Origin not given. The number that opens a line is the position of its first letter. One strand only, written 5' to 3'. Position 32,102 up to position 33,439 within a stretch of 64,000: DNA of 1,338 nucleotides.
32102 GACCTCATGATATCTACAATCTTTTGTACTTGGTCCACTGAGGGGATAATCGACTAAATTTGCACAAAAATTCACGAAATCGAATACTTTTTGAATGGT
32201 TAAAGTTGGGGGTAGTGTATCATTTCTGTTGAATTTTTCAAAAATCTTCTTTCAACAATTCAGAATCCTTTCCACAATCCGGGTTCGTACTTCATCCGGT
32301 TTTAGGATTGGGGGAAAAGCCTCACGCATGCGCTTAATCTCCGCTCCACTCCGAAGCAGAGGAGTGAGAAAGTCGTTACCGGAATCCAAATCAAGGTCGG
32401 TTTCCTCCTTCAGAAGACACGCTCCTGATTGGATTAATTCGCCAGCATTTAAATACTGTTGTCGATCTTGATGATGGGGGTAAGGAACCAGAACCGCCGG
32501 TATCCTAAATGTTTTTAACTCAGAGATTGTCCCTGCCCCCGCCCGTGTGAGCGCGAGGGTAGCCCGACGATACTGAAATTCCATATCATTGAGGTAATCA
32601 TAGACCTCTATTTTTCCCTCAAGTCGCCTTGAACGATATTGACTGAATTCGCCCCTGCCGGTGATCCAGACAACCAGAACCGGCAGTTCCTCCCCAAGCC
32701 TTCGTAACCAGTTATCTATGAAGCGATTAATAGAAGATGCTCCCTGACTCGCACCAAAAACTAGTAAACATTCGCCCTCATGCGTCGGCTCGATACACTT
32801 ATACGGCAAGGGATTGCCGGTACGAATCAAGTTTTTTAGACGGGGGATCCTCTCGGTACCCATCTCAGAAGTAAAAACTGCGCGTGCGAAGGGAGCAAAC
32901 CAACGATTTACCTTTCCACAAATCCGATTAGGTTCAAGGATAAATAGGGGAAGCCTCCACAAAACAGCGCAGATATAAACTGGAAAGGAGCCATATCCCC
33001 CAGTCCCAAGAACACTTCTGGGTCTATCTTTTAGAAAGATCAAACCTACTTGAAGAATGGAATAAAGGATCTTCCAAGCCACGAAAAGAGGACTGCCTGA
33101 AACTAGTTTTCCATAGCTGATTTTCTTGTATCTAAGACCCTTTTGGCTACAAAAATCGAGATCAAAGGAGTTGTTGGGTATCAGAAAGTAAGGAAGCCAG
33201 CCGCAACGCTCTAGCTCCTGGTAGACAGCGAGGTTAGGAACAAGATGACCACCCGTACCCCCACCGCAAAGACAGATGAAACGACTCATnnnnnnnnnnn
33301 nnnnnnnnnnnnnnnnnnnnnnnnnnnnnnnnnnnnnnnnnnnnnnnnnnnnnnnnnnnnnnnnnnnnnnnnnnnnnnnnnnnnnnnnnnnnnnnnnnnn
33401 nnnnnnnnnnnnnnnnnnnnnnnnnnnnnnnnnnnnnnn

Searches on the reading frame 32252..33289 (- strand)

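Call 36: search_protein_families(library=pfam, proteins=[window:32252-33289:-], max_evalue=0.0001)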
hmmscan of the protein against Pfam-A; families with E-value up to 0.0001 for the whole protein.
window:32252-33289:- (345 aa): 2 families
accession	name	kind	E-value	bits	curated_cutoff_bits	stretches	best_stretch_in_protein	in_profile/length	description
PF04101.22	Glyco_tran_28_C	-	4.7e-25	89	22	1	175-303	2-132/166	Glycosyltransferase family 28 C-terminal domain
PF03033.26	Glyco_transf_28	-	1.3e-20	74.4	26.2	1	5-140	1-139/139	Glycosyltransferase family 28 N-terminal domain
